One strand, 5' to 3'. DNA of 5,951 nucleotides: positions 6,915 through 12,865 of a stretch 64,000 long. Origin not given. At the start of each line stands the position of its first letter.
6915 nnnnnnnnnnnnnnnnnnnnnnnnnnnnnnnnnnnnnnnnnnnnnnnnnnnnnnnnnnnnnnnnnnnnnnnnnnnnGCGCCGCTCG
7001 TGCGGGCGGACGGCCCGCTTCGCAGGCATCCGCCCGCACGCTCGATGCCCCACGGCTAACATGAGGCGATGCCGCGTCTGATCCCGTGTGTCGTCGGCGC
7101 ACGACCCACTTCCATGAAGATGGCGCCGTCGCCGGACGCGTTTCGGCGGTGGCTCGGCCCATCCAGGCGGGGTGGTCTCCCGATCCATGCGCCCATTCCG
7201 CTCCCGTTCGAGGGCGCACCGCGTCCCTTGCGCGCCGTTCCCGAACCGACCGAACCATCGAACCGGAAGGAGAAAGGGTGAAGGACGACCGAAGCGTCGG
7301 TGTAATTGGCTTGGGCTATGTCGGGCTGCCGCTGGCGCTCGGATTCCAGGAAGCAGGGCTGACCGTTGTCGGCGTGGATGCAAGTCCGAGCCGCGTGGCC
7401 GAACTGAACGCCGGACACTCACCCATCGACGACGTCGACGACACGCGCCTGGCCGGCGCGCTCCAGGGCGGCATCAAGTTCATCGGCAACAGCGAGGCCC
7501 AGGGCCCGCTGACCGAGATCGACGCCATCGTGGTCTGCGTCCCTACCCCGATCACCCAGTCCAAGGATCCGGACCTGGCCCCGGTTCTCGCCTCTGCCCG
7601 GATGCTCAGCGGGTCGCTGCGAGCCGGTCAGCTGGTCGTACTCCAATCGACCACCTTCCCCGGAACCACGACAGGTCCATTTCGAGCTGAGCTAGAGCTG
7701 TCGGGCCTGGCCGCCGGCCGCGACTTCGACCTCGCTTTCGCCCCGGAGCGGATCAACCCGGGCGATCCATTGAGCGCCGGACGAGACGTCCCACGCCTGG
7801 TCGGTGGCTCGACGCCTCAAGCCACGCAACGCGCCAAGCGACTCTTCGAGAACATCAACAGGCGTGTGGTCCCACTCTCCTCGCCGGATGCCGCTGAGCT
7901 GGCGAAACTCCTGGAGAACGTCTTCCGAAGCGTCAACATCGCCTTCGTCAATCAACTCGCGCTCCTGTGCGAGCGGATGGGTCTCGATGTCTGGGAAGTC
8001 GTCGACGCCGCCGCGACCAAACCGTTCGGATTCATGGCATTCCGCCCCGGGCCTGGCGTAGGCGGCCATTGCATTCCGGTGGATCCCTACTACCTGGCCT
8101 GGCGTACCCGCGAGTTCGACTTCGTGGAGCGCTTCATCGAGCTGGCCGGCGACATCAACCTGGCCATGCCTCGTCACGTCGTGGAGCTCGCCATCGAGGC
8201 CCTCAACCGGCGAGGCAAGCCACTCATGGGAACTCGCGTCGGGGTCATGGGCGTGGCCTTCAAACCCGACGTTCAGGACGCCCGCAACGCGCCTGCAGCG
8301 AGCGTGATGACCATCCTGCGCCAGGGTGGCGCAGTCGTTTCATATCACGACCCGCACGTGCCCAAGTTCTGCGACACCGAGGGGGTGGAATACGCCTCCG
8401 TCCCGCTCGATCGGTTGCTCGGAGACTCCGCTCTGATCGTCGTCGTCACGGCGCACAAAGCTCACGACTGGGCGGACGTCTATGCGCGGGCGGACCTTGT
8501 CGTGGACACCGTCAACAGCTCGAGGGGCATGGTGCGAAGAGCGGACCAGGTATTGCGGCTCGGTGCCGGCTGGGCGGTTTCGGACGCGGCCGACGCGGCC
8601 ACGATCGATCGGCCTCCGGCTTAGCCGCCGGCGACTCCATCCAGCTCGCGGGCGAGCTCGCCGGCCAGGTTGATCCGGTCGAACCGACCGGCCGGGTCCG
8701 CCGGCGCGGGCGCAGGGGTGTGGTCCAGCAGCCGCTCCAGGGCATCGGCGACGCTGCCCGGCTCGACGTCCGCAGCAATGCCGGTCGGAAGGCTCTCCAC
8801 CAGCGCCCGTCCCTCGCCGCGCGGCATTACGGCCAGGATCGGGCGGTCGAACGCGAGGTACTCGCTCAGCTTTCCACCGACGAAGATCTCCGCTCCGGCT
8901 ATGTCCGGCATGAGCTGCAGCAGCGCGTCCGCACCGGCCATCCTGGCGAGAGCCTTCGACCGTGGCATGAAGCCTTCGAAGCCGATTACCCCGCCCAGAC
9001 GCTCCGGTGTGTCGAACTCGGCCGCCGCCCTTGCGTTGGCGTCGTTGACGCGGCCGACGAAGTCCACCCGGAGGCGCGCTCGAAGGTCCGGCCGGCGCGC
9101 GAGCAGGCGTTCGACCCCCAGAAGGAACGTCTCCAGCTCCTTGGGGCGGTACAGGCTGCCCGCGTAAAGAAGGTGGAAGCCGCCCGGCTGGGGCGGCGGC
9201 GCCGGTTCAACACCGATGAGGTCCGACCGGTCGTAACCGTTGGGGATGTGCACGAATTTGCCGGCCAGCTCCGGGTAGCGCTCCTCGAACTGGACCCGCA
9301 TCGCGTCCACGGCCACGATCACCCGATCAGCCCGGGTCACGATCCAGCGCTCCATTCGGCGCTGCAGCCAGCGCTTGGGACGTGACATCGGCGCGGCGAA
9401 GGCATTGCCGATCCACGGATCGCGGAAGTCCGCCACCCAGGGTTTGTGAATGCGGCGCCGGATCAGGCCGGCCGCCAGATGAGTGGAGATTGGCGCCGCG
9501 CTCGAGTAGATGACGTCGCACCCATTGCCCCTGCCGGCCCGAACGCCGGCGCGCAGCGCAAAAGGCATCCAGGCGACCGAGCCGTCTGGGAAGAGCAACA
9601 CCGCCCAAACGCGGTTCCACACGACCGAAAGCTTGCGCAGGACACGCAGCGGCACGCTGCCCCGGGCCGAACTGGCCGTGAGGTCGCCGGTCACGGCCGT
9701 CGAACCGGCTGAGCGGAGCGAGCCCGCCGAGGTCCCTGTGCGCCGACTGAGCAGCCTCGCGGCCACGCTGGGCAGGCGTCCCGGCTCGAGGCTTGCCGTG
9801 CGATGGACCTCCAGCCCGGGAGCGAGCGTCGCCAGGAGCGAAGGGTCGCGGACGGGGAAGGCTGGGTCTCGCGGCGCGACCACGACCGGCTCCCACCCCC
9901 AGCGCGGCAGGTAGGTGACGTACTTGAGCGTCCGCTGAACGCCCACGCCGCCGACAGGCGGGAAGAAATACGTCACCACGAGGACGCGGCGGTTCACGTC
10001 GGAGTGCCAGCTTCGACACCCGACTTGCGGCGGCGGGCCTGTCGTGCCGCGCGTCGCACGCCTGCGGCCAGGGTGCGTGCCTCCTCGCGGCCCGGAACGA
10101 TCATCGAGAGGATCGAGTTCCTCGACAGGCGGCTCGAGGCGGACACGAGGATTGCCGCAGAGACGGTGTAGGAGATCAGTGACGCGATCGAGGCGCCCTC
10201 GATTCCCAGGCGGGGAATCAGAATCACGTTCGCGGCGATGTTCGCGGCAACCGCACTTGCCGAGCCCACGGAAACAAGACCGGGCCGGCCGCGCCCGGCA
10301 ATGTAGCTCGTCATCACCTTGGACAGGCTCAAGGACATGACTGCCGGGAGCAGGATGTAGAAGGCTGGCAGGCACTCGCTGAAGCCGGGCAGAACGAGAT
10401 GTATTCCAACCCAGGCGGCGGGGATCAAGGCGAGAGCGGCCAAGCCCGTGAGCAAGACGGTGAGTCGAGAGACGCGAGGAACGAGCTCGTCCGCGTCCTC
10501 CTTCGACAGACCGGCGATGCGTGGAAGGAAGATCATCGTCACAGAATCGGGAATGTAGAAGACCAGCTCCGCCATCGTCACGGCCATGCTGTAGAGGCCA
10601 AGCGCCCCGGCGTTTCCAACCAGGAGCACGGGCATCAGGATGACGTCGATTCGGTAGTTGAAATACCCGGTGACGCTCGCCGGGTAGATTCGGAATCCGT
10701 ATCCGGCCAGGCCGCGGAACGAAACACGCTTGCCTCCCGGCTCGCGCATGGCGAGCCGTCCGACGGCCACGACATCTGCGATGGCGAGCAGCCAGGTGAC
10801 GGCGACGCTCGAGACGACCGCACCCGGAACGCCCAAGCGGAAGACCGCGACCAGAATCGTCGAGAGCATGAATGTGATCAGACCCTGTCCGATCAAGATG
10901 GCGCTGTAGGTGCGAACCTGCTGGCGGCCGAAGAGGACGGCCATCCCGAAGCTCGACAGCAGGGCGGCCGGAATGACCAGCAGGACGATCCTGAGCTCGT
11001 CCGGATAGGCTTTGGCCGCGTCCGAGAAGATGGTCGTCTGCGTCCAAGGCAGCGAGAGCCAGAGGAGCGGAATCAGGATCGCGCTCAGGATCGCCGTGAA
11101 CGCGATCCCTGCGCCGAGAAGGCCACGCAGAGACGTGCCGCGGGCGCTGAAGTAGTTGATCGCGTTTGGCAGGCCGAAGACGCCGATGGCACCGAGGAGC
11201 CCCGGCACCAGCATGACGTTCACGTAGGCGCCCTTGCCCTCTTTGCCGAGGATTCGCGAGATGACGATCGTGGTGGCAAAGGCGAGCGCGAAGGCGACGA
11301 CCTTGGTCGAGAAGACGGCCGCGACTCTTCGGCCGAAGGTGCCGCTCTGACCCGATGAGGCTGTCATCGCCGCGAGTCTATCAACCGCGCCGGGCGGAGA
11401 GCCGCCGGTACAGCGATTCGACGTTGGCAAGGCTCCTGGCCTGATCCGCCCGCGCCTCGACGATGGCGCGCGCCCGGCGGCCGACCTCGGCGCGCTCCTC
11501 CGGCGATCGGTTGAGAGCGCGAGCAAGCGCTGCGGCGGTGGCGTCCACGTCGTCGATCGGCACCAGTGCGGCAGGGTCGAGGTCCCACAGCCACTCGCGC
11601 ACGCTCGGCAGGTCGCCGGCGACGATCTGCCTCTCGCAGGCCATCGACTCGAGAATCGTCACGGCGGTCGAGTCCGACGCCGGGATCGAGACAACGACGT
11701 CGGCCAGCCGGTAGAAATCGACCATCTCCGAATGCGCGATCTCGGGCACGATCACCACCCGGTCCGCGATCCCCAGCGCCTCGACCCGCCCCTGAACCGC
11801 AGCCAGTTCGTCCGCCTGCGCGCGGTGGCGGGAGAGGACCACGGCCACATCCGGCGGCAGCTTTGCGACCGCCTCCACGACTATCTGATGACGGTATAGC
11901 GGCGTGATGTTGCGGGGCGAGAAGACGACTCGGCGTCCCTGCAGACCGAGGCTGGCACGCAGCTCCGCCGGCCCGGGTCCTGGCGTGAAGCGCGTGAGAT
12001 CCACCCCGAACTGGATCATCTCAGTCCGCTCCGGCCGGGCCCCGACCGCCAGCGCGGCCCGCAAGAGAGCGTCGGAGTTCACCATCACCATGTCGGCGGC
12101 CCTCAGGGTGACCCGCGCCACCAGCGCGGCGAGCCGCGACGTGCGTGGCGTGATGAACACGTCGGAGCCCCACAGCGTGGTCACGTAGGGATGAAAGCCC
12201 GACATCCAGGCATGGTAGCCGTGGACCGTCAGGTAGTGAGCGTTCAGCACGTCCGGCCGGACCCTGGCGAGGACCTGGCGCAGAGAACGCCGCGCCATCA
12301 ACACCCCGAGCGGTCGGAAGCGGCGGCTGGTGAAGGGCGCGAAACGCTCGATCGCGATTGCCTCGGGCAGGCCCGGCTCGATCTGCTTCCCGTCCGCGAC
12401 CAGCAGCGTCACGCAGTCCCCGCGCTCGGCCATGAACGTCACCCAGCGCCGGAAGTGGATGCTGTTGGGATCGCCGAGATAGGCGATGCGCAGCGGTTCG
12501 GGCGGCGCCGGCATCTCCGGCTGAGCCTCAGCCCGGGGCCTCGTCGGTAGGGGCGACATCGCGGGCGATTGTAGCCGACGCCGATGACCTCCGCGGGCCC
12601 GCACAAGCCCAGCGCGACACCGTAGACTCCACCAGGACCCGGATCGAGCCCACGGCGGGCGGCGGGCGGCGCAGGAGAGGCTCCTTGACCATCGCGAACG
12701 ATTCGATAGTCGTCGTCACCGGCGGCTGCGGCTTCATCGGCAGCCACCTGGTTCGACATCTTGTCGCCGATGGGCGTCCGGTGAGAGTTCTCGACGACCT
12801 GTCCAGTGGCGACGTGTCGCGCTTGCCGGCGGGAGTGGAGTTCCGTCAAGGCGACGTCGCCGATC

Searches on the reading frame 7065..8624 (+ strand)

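Call 50: search_protein_families(library=pfam, proteins=[window:7065-8624:+], max_evalue=0.001)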
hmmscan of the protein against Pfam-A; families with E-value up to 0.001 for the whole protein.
window:7065-8624:+ (519 aa): 5 families
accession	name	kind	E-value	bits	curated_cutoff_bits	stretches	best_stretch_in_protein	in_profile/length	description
PF03721.20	UDPG_MGDP_dh_N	-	7.1e-35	120.7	27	1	78-257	3-184/187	UDP-glucose/GDP-mannose dehydrogenase family, NAD binding domain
PF00984.24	UDPG_MGDP_dh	-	5.1e-31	107.1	25.4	1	276-365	2-92/94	UDP-glucose/GDP-mannose dehydrogenase family, central domain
PF03720.21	UDPG_MGDP_dh_C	-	1.2e-16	61.3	30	1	393-484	1-99/103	UDP-glucose/GDP-mannose dehydrogenase family, UDP binding domain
PF03446.21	NAD_binding_2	-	1.4e-06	28.9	21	1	78-203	2-101/161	NAD binding domain of 6-phosphogluconate dehydrogenase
PF02826.25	2-Hacid_dh_C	-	3.9e-05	23.5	25.1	0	74-116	35-77/178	D-isomer specific 2-hydroxyacid dehydrogenase, NAD binding domain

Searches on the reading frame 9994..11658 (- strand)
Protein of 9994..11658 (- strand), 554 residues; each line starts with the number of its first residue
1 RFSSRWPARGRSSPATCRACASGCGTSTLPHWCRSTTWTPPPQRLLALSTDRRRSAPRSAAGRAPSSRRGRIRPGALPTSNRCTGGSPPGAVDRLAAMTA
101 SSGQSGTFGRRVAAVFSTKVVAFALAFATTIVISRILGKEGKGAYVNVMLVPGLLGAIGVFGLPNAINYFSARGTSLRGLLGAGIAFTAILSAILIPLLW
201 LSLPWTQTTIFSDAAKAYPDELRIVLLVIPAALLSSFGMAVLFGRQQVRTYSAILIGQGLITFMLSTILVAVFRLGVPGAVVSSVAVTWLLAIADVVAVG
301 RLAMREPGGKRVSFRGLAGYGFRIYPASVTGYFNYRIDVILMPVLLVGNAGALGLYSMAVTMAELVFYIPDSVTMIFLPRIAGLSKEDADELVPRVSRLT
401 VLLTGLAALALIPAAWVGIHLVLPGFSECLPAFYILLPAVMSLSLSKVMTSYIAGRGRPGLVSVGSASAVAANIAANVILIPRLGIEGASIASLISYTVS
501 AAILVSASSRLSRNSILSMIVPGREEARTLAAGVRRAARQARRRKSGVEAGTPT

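Call 50: search_protein_families(library=pfam, proteins=[window:9994-11658:-], max_evalue=0.001)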
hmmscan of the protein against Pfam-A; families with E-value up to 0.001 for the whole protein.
window:9994-11658:- (554 aa): 0 families

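Call 72: search_protein_families(library=pfam, proteins=[window:9994-11658:-], max_evalue=0.1)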
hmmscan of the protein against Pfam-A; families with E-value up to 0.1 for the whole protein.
window:9994-11658:- (554 aa): 0 families

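Call 86: search_protein_families(library=ncbifam, proteins=[window:9994-11370:-], max_evalue=0.01)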
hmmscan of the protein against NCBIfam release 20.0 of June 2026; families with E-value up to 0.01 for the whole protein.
window:9994-11370:- (458 aa): 2 families
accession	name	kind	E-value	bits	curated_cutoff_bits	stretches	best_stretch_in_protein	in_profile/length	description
TIGR00797.1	matE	subfamily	2.2e-10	40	147.4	2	23-286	42-278/396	MATE family efflux transporter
TIGR02900.1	spore_V_B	equivalog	6e-05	22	372.3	1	24-177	13-170/488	stage V sporulation protein B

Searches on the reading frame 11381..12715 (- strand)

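Call 50: search_protein_families(library=pfam, proteins=[window:11381-12715:-], max_evalue=0.001)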
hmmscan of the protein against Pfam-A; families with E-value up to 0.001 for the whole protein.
window:11381-12715:- (444 aa): 6 families
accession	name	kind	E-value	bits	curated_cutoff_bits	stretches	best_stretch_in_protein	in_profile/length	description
PF13477.12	Glyco_trans_4_2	-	1e-20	74.8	23.4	1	76-214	1-139/139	Glycosyl transferase 4-like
PF00534.26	Glycos_transf_1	-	2e-14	53.9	26.4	1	252-416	5-170/172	Glycosyl transferases group 1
PF13439.12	Glyco_transf_4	-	3.5e-12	47.1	28.5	1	87-242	7-170/170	Glycosyltransferase Family 4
PF13692.12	Glyco_trans_1_4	-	8e-12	46.1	27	1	274-402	15-141/142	Glycosyl transferases group 1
PF13579.12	Glyco_trans_4_4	-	8.6e-10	39.6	29.7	1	88-235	7-156/158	Glycosyl transferase 4-like domain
PF13524.12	Glyco_trans_1_2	-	2.3e-07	31.3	25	1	319-427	28-137/144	Glycosyl transferase-like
